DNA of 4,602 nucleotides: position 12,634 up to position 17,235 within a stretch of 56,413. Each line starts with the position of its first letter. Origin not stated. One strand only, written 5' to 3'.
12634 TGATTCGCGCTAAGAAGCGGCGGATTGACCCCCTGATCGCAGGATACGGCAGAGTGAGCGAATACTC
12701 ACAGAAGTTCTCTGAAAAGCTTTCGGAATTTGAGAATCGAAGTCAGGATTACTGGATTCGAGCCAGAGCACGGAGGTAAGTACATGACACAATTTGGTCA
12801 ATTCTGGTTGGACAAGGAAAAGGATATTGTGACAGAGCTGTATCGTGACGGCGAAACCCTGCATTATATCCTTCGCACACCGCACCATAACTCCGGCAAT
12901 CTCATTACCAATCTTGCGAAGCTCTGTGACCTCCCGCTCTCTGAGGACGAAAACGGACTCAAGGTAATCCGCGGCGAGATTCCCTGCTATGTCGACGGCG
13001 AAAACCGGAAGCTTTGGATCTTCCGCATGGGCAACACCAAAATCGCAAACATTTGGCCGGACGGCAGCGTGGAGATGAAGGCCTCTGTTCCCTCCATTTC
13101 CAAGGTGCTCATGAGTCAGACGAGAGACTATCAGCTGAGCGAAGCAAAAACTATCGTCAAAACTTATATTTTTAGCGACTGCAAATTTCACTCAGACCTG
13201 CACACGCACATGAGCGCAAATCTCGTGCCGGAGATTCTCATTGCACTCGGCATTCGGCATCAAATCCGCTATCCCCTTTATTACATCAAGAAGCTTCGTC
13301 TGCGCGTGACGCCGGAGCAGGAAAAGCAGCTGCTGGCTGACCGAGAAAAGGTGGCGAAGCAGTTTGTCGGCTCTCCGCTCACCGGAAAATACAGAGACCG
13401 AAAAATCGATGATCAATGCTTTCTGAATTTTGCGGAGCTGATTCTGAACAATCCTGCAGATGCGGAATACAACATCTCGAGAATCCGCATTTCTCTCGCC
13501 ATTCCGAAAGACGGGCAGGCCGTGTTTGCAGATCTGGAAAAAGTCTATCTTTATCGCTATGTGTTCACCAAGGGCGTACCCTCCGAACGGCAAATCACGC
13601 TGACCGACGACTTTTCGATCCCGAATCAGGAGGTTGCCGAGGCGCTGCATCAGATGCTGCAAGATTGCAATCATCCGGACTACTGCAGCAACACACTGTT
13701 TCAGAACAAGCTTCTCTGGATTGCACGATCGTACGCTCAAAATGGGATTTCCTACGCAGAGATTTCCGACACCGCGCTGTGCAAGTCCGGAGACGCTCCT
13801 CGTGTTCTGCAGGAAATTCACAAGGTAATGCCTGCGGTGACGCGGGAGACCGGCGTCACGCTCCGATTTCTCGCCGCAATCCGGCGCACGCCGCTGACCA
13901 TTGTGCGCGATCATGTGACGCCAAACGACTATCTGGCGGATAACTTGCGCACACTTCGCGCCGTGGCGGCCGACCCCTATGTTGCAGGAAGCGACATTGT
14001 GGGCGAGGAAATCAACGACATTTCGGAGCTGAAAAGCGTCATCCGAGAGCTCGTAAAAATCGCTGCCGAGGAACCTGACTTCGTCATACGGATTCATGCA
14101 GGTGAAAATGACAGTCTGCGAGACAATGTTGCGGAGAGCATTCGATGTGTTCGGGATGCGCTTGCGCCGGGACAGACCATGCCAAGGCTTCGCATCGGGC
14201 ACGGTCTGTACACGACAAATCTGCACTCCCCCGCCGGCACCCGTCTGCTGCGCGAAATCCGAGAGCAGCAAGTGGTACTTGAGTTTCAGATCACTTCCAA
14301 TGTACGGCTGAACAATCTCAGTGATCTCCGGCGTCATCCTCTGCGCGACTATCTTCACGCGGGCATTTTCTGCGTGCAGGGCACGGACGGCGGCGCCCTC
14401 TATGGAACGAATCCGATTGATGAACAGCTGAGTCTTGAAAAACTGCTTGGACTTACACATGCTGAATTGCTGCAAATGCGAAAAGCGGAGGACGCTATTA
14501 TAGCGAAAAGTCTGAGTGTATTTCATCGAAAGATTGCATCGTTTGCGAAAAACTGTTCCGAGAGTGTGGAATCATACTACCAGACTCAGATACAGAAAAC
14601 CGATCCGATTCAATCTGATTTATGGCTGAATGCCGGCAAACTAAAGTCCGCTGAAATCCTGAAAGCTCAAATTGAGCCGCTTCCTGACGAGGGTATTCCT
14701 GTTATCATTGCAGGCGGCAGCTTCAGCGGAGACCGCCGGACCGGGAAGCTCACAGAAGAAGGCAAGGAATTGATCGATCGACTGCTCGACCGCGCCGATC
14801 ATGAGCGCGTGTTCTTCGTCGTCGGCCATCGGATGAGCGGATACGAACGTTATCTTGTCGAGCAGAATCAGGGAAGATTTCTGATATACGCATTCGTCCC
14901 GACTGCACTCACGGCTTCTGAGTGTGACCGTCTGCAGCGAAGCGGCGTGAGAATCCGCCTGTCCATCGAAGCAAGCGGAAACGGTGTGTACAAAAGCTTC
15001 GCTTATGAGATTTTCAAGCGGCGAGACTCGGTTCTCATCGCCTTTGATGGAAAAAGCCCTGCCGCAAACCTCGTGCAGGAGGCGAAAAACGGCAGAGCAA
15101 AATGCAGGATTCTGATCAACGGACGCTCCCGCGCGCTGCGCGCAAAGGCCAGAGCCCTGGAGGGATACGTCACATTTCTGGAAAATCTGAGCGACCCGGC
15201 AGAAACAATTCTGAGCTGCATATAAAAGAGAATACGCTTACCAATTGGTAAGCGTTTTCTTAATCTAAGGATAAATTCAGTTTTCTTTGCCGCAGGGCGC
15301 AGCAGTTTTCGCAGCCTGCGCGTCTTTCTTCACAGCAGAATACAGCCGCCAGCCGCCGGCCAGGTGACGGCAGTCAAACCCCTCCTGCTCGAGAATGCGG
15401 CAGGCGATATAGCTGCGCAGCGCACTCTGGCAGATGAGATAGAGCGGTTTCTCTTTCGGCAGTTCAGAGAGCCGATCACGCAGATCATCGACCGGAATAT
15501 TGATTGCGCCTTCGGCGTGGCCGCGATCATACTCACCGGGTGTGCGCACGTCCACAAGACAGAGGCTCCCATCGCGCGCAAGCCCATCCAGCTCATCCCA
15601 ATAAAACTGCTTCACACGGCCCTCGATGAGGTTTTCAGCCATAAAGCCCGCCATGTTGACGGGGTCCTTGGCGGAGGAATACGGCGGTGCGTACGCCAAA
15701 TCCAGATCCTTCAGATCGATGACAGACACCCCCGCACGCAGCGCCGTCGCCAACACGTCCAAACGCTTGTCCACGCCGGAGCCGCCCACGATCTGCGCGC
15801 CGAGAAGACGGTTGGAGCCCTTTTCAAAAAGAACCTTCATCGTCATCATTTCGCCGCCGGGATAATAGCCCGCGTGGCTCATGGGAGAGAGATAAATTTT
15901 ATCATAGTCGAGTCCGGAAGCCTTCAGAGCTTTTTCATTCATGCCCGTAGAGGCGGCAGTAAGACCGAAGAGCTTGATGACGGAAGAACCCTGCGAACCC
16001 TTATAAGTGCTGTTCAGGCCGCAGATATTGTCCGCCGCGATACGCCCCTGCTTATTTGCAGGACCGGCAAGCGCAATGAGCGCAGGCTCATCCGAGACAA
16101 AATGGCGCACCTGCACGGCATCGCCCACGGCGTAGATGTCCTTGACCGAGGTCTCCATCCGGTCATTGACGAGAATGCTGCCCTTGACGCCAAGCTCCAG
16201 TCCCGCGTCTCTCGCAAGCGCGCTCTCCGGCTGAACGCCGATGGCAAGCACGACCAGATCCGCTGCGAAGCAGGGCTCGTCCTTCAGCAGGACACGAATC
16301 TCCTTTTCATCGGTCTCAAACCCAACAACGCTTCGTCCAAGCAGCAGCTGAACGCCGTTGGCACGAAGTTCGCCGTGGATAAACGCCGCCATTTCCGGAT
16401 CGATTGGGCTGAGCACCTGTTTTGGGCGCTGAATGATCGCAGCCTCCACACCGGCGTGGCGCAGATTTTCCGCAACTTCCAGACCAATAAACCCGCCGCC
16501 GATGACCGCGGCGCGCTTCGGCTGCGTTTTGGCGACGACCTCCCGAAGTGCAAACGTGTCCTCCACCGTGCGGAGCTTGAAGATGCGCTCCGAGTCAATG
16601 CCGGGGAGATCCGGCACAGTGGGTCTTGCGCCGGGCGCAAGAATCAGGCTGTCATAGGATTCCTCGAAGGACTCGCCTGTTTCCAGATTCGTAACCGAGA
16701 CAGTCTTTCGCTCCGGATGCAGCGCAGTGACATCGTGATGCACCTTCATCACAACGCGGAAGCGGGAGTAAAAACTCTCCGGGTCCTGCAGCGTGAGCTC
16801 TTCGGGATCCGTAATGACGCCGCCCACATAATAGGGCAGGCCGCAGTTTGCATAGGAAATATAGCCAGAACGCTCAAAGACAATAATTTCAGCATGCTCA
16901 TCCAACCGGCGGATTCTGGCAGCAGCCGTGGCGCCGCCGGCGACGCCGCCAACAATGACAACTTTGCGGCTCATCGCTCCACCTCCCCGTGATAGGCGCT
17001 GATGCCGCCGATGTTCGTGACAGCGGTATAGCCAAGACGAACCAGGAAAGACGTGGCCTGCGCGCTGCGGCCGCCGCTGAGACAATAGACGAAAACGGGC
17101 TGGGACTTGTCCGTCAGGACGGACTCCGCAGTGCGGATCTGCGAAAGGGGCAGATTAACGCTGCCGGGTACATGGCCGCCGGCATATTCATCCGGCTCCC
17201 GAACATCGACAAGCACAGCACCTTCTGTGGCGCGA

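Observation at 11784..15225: Two-gene operon: HD phosphohydrolase plus giant adenosine-deaminase-fold fusion protein, a candidate uncharacterised nucleotide-targeting (defence-like) module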

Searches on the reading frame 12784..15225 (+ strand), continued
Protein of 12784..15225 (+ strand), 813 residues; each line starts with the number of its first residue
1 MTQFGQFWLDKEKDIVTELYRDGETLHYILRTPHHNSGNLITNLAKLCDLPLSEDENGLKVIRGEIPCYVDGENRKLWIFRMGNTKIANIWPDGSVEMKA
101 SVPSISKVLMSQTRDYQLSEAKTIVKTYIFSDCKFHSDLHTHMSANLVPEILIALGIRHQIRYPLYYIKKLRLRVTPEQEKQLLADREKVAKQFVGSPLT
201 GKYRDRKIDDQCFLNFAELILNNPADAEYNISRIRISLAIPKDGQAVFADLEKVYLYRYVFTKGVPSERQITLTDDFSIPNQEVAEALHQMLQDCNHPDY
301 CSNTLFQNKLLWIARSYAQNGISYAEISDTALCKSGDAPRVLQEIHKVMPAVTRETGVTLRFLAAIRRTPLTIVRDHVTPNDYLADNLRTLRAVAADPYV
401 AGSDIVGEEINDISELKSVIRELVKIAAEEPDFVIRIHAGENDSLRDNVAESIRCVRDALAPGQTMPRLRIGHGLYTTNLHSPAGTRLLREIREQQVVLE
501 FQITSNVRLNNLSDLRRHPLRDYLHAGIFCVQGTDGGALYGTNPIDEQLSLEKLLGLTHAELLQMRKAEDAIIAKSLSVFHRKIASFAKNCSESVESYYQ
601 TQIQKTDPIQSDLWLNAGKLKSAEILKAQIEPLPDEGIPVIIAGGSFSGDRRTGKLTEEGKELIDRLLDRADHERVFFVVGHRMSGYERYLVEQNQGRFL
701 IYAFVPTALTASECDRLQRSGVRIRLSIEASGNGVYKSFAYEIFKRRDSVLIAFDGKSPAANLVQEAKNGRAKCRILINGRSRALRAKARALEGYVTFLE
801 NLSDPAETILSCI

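Call 97: list_cluster_members(proteins=[P0102, P0105, P0079, P0025, P0066, P0001])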
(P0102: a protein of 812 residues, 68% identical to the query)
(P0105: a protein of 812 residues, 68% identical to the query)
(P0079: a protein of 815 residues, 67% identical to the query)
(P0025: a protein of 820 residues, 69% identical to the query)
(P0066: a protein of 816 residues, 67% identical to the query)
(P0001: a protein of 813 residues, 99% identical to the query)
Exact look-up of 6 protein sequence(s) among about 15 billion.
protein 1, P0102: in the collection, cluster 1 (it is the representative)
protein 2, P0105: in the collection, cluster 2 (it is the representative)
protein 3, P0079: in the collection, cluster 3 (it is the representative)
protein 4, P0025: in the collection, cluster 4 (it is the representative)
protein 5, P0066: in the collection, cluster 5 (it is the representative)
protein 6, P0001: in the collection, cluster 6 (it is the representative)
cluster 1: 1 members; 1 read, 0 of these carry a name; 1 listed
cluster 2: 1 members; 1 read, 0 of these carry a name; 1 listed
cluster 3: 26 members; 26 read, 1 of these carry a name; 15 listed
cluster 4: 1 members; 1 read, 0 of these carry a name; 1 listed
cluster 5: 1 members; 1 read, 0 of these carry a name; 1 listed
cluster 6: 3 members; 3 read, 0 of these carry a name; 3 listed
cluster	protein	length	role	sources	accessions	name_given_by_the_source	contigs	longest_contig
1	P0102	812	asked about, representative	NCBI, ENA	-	-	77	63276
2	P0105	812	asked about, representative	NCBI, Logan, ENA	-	-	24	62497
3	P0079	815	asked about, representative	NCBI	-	-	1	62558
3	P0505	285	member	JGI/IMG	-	hypothetical protein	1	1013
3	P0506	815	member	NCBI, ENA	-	-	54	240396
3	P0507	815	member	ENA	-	-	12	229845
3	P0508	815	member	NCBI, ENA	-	-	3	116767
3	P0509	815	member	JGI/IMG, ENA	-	-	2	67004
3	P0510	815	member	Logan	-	-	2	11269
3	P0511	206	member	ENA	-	-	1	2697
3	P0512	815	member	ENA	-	-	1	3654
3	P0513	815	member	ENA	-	-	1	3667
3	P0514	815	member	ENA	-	-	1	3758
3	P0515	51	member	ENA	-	-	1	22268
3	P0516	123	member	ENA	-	-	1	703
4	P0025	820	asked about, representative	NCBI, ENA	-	-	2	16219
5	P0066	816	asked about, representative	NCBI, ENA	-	-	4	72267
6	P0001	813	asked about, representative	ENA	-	-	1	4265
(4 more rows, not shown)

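Call 102: search_protein_families(library=phrogs, proteins=[window:12784-15225:+], max_evalue=0.001)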
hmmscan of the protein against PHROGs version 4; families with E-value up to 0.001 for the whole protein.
window:12784-15225:+ (813 aa): 0 families

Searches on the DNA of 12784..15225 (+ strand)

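Call 90: search_rna_families(sources=[L005, L019, L028, L033, L034, L043, L044, L048, L053, L055, L057, L072, L076, L086, L089, L038], threshold=gathering)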
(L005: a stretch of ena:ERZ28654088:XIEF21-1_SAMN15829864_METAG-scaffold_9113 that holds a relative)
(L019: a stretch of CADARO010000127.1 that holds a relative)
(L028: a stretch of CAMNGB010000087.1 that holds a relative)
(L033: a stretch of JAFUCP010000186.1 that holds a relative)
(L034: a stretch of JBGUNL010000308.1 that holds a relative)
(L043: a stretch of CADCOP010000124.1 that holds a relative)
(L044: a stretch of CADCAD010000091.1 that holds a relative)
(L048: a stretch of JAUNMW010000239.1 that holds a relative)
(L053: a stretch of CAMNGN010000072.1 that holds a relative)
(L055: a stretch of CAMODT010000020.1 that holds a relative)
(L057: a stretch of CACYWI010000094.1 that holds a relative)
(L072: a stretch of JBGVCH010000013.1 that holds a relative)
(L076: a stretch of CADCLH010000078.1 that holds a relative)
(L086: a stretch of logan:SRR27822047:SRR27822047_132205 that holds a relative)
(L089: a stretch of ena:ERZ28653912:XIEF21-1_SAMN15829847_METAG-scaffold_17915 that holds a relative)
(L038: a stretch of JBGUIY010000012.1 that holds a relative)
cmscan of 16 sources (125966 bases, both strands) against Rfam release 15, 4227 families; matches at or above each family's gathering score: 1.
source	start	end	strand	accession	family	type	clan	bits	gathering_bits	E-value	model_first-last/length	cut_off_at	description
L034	1414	1524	-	RF01750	ZMP-ZTP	Cis-reg; riboswitch;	-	39.6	39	0.01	1-86/86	no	ZMP/ZTP riboswitch aptamer (pfl RNA motif)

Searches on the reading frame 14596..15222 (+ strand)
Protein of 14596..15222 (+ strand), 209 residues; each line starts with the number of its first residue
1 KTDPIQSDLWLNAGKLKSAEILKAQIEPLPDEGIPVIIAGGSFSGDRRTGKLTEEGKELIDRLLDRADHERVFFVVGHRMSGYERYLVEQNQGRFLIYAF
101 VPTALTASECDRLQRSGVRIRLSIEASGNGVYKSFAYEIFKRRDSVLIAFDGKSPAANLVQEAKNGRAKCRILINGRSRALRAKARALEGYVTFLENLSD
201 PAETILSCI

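Call 38: search_solved_structures(query=A1, max_evalue=10, show_alignments=3)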
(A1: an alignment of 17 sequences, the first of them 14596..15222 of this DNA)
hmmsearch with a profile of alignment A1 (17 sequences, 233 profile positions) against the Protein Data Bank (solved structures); distinct sequences matched with E-value up to 10: 1.
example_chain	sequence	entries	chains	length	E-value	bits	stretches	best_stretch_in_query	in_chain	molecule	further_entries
2n9p_C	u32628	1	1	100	0.082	15.3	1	62-95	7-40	Large proline-rich protein BAG6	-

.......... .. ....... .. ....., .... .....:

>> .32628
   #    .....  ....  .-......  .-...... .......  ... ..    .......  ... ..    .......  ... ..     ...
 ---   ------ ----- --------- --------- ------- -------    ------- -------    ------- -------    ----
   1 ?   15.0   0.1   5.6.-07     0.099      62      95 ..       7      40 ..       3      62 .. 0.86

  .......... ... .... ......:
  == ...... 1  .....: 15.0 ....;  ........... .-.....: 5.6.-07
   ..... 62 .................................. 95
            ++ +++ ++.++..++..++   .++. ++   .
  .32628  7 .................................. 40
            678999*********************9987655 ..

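Call 39: search_protein_families(library=pfam, alignment_id=A1, max_evalue=1)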
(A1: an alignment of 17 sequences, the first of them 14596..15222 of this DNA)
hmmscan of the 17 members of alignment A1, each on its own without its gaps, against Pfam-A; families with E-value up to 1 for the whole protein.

A. member 1, window:14596-15222:+ (209 aa): 0 families

B. families by the number of members that match (of 17 scanned): 21 families
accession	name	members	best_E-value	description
PF18171.6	LSDAT_prok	7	0.00021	SLOG in TRPM, prokaryote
PF18139.7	LSDAT_euk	3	0.001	SLOG in TRPM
PF15648.12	Tox-REase-5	2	0.0098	Restriction endonuclease fold toxin 5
PF22660.2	RS_preATP-grasp-like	2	0.091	Ribonucleotide synthetase preATP-grasp domain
PF24524.1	DUF7596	1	0.0094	Domain of unknown function (DUF7596)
PF09066.15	B2-adapt-app_C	1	0.014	Beta2-adaptin appendage, C-terminal sub-domain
PF01884.23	PcrB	1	0.017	PcrB family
PF21141.3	T6PP_C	1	0.029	Trehalose-6-phosphate phosphatase, C-terminal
PF16367.11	RRM_7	1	0.032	RNA recognition motif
PF14379.11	Myb_CC_LHEQLE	1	0.042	MYB-CC type transfactor, LHEQLE motif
PF01301.25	Glyco_hydro_35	1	0.055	Glycosyl hydrolases family 35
PF12053.14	Par3_HAL_N_term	1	0.057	N-terminal of Par3 and HAL proteins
PF17035.10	BET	1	0.068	Bromodomain extra-terminal - transcription regulation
PF20529.3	DUF6744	1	0.076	Family of unknown function (DUF6744)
PF01513.26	NAD_kinase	1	0.082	ATP-NAD kinase N-terminal domain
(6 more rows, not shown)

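Call 47: predict_structure(alignment_id=A1)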
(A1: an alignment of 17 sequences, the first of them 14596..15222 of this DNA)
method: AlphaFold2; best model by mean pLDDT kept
length: 209 residues; sequences in the alignment: 17
mean_pLDDT: 89.4   pTM: 0.87
mean pLDDT of the five models: 89.4, 88.4, 88.2, 86.2, 85.9
residues with pLDDT >= 90: 149; 70-90: 43; 50-70: 15; < 50: 2
segments of 3 or more residues with pLDDT < 50: none
pLDDT, mean of each block of 10 residues (from residue 1): 61 83 96 94 68 92 97 95 95 96 92 95 86 90 95 89 90 91 91 93 91
secondary structure, 60 per line:
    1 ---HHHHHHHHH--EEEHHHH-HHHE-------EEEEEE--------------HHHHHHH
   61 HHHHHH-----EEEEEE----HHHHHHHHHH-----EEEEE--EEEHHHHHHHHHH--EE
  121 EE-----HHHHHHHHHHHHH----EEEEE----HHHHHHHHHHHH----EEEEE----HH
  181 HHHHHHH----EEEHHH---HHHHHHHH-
elements in order: H4-12 E15-17 H18-21 E34-39 H54-66 E72-77 H82-91 E97-101 E104-106 H107-116 E119-122 H128-140 E145-149 H154-165 E170-174 H179-187 E192-194 H201-208

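Call 53: fold_search(model_id=the predicted structure, library=pdb)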
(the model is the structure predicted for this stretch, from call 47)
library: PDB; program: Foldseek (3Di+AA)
matches with E <= 10: 1427; with E <= 0.001: 8
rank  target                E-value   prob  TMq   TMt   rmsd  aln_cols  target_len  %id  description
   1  9mt8_A                1.5e-04  1.00  0.51  0.15   5.5       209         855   16  Cryo-EM structure of the human TRPM4 channel in a calcium bound putative desensitized state (released 2025-10-29)
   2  5mll_A                4.0e-04  1.00  0.55  0.54   6.0       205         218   12  Structure of HpDprA at 1.9 Angstroms resolution (released 2017-12-20)
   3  2iz7_A                4.5e-04  1.00  0.49  0.60   4.7       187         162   15  structure of Moco Carrier Protein from Chlamydomonas reinhardtii (released 2006-07-27)
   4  2iz5_B                6.0e-04  1.00  0.51  0.63   4.4       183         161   16  FUNCTION AND STRUCTURE OF THE MOLYBDENUM COFACTOR CARRIER PROTEIN MCP FROM CHLAMYDOMONAS REINHARDTII (released 2006-07-26)
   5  2iz5_A                7.2e-04  1.00  0.52  0.65   4.3       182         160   16  FUNCTION AND STRUCTURE OF THE MOLYBDENUM COFACTOR CARRIER PROTEIN MCP FROM CHLAMYDOMONAS REINHARDTII (released 2006-07-26)
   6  9b6i_A                7.2e-04  1.00  0.51  0.15   9.1       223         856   12  Cryo-EM structure of the avian great tit TRPM8 channel in complex with the antagonist TC-I 2014 (released 2024-08-21)
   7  6o6r_A                7.6e-04  1.00  0.55  0.16   5.5       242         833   12  Structure of the TRPM8 cold receptor by single particle electron cryo-microscopy, AMTB-bound state (released 2019-09-18)
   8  4ljk_G                8.1e-04  1.00  0.58  0.57   5.6       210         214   12  Structural insights into the unique single-stranded DNA binding mode of DNA processing protein A from Helicobacter pyl (released 2014-01-01)
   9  5mll_B                1.1e-03  1.00  0.56  0.54   6.0       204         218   12  Structure of HpDprA at 1.9 Angstroms resolution (released 2017-12-20)
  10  6bco_A                1.1e-03  1.00  0.58  0.16   6.2       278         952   13  cryo-EM structure of TRPM4 in ATP bound state with short coiled coil at 2.9 angstrom resolution (released 2017-12-13)
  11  6y01_BBB              1.4e-03  1.00  0.52  0.63   4.6       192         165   16  The structure of the molybdenum cofactor binding protein from the phototrophic bacterium Rippkaea orientalis (released 2020-09-16)
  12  7wra_A                1.4e-03  1.00  0.52  0.14   6.9       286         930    9  Mouse TRPM8 in LMNG in ligand-free state (released 2022-06-22)
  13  9p90_A                1.4e-03  1.00  0.51  0.13   9.7       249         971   11  Avian TRPM8 (Parus major) desensitized, fully-swapped, ligand-free structure resolved in cell vesicles using cryo-EM (released 2026-04-08)
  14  9y2b_A                1.8e-03  1.00  0.56  0.15   5.4       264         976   13  Cryo-EM structure of the human TRPM4 channel in complex with EGTA and DAB at 37 degrees Celsius (released 2026-02-04)
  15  9b90_A                1.8e-03  1.00  0.54  0.14   5.8       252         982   12  Cryo-EM structure of the human TRPM4 channel in complex with calcium and ATP at 37 degrees Celsius (released 2024-05-15)
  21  1ydh_A                2.8e-03  1.00  0.52  0.58   5.1       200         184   16  X-ray structure of a lysine decarboxylase-like protein from arabidopsis thaliana gene at5g11950 (released 2005-01-11)
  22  9us2_C                2.9e-03  1.00  0.51  0.53   6.5       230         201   14  Crystal structure of YgdH from Neisseria meningitidis (released 2025-08-06)
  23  9us2_B                3.1e-03  1.00  0.51  0.52   6.6       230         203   13  Crystal structure of YgdH from Neisseria meningitidis (released 2025-08-06)
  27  1ydh_B                3.5e-03  1.00  0.51  0.57   5.5       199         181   14  X-ray structure of a lysine decarboxylase-like protein from arabidopsis thaliana gene at5g11950 (released 2005-01-11)
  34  5zbj                  5.0e-03  1.00  0.50  0.56   4.9       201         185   13  Crystal structure of type-I LOG from Pseudomonas aeruginosa PAO1 (released 2018-06-27)
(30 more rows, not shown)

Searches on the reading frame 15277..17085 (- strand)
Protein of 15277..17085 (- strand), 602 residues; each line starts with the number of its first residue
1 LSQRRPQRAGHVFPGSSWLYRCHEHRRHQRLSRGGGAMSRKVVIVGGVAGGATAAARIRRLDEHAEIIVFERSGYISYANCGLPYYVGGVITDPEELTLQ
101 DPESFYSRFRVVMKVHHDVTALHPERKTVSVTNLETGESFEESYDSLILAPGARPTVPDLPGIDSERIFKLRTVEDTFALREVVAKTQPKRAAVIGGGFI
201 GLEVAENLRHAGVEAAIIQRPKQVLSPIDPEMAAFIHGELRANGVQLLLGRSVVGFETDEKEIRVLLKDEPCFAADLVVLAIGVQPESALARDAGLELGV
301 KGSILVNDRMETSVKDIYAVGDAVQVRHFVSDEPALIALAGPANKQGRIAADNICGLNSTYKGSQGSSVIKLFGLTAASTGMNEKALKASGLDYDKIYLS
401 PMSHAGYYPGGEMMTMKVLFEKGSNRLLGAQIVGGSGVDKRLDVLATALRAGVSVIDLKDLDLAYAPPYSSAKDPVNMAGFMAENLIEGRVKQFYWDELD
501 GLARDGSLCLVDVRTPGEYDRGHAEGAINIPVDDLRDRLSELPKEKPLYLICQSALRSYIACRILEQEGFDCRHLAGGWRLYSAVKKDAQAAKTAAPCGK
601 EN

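Call 89: search_protein_families(library=pfam, proteins=[window:15277-17085:-], max_evalue=0.00001)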
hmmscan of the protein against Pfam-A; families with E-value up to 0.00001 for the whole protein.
window:15277-17085:- (602 aa): 5 families
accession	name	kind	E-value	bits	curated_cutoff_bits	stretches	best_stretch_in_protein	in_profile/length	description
PF07992.20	Pyr_redox_2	-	2.7e-63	214.5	26.1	1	41-331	2-278/291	Pyridine nucleotide-disulphide oxidoreductase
PF00070.33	Pyr_redox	-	1.9e-16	60.7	22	1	191-268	1-80/82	Pyridine nucleotide-disulphide oxidoreductase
PF00581.25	Rhodanese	-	2e-15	57.5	22.2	1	497-582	3-99/102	Rhodanese-like domain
PF02852.28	Pyr_redox_dim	-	1.1e-14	55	25.3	1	372-472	6-105/110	Pyridine nucleotide-disulphide oxidoreductase, dimerisation domain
PF13738.12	Pyr_redox_3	-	3.4e-08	33.5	30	1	108-321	93-305/305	Pyridine nucleotide-disulphide oxidoreductase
